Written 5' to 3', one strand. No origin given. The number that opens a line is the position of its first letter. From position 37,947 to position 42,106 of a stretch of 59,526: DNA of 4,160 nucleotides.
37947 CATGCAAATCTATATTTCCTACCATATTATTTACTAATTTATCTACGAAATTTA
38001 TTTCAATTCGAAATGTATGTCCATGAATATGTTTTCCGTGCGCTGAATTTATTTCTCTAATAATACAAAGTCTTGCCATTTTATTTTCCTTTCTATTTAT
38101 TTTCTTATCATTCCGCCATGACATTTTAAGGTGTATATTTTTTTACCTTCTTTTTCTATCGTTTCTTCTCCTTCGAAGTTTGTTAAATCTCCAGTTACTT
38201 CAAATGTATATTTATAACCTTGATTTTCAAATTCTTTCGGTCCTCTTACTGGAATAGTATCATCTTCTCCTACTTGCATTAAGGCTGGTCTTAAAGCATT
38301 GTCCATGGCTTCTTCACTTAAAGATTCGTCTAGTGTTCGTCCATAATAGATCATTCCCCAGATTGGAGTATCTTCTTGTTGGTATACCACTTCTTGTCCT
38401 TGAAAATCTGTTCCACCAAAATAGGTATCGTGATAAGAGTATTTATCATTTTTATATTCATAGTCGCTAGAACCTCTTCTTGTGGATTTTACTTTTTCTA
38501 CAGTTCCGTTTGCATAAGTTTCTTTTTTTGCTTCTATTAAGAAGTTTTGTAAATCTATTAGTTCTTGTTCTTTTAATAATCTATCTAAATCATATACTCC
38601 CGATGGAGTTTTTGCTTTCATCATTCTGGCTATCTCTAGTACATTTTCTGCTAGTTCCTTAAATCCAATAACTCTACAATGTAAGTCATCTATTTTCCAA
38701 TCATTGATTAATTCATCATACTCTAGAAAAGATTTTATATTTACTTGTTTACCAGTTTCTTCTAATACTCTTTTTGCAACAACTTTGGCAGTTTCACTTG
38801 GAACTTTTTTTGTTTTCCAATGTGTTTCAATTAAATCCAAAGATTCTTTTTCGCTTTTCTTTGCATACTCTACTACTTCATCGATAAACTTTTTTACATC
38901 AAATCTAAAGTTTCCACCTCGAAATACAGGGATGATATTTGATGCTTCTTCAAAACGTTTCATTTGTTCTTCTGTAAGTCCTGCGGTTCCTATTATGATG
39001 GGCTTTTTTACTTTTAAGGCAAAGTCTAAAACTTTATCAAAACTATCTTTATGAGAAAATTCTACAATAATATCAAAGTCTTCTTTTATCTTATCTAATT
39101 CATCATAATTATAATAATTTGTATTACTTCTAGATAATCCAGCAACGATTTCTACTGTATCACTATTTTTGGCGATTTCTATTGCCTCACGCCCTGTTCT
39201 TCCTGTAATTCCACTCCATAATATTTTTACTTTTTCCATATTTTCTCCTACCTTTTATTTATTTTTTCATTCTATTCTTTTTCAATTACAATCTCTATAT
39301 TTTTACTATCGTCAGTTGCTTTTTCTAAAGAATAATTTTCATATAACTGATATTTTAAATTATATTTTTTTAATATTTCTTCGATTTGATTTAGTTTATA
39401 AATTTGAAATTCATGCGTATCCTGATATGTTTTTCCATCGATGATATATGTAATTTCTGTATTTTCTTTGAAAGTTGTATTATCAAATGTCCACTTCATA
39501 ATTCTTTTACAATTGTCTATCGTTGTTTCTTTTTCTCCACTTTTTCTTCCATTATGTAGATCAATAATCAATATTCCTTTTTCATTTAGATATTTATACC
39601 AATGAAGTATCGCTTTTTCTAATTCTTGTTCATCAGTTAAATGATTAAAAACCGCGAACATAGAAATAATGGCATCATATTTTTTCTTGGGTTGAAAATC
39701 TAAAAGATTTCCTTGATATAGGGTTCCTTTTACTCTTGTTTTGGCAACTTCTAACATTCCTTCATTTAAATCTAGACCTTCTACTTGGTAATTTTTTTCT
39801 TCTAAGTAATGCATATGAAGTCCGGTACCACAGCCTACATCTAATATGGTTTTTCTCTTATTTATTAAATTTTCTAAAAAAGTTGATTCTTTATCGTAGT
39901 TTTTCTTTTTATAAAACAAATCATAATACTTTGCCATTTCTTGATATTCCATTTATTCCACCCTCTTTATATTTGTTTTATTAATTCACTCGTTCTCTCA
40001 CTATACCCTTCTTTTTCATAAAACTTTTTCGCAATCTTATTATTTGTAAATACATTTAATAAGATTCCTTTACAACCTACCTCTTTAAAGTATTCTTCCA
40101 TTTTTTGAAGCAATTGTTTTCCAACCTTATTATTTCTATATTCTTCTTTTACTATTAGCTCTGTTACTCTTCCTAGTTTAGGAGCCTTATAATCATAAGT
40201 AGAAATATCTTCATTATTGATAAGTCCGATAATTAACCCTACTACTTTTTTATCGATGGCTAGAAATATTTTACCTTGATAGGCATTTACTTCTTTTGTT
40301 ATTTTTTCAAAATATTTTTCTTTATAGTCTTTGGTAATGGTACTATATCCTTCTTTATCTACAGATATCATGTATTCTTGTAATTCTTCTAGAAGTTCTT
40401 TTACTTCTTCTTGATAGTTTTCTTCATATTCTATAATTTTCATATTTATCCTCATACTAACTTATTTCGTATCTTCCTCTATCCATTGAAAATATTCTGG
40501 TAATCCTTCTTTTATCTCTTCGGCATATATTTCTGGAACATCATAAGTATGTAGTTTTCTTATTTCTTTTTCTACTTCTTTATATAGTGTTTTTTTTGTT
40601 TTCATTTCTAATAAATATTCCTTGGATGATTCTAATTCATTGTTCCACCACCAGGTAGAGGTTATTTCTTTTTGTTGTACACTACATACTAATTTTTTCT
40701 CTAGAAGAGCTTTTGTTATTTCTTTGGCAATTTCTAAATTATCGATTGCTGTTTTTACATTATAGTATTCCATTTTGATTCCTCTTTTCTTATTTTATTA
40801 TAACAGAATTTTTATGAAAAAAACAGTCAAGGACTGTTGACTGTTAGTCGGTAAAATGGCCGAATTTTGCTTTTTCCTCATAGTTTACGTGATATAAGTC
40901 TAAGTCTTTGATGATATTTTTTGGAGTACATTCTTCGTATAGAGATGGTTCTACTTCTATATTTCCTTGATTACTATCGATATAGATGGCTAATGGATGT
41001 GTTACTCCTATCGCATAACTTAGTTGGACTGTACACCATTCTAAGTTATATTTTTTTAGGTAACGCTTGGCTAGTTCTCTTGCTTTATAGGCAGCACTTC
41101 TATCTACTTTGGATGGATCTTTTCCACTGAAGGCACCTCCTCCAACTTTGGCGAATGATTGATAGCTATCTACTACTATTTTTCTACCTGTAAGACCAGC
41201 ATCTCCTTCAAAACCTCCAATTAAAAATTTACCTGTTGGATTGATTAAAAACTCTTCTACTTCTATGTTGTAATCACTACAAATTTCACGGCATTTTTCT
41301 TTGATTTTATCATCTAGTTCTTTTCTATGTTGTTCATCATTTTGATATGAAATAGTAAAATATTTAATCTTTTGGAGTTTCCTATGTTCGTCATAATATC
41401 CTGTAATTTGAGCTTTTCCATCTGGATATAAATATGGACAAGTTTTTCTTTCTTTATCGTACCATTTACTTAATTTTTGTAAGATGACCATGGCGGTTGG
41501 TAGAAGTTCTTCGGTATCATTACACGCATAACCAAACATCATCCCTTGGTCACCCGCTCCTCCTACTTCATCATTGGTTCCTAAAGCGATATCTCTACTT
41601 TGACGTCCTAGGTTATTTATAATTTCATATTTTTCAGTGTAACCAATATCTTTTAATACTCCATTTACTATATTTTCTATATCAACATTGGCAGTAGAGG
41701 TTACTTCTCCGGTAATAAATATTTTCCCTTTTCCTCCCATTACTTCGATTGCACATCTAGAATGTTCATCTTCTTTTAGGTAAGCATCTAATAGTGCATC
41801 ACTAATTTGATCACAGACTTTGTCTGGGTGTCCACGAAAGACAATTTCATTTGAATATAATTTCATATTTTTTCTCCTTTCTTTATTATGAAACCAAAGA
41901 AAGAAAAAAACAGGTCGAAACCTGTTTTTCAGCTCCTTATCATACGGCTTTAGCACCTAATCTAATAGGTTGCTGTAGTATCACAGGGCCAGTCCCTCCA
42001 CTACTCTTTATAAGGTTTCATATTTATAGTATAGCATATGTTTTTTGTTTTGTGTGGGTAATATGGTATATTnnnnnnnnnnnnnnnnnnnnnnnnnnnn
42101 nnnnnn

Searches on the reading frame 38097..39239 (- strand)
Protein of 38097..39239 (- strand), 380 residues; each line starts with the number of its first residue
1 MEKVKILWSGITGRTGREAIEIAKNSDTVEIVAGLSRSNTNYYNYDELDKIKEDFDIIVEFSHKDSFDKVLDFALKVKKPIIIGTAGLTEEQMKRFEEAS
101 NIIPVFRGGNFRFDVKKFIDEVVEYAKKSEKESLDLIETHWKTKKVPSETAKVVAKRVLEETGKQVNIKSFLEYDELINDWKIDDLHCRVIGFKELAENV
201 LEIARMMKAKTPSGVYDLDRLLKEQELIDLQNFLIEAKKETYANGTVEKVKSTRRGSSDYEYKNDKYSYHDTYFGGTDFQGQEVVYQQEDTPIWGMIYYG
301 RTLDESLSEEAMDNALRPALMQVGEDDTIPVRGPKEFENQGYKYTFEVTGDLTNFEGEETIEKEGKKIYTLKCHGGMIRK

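Call 71: search_protein_families(library=pfam, proteins=[window:38097-39239:-], max_evalue=0.0001)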
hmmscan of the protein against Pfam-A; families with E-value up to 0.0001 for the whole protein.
window:38097-39239:- (380 aa): 2 families
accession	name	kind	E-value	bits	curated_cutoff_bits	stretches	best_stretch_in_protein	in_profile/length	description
PF18931.5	DUF5680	-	7.8e-30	103.8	25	1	271-378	1-104/104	Domain of unknown function (DUF5680)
PF01113.26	DapB_N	-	3e-20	73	25.6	1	5-111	2-124/124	Dihydrodipicolinate reductase, N-terminus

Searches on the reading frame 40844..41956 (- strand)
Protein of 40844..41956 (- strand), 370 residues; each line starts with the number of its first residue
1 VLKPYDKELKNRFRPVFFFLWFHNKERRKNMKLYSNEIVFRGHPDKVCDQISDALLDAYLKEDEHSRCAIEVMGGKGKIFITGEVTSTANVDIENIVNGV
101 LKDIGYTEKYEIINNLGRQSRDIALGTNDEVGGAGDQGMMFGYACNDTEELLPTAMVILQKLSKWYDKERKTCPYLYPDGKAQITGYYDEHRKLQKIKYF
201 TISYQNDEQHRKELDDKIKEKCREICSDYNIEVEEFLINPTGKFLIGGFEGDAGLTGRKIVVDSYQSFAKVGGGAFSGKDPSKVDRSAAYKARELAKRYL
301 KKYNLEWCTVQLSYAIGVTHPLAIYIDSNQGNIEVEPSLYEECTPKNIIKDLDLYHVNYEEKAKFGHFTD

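Call 71: search_protein_families(library=pfam, proteins=[window:40844-41956:-], max_evalue=0.0001)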
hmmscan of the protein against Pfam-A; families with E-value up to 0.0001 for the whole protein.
window:40844-41956:- (370 aa): 3 families
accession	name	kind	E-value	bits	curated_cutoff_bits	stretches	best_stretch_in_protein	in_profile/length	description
PF02773.21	S-AdoMet_synt_C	-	3.9e-38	131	25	1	246-369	1-130/138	S-adenosylmethionine synthetase, C-terminal domain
PF00438.25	S-AdoMet_synt_N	-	1.4e-27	96.6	33.1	1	33-110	3-80/99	S-adenosylmethionine synthetase, N-terminal domain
PF02772.21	S-AdoMet_synt_M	-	2.1e-27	96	29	1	133-244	3-120/120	S-adenosylmethionine synthetase, central domain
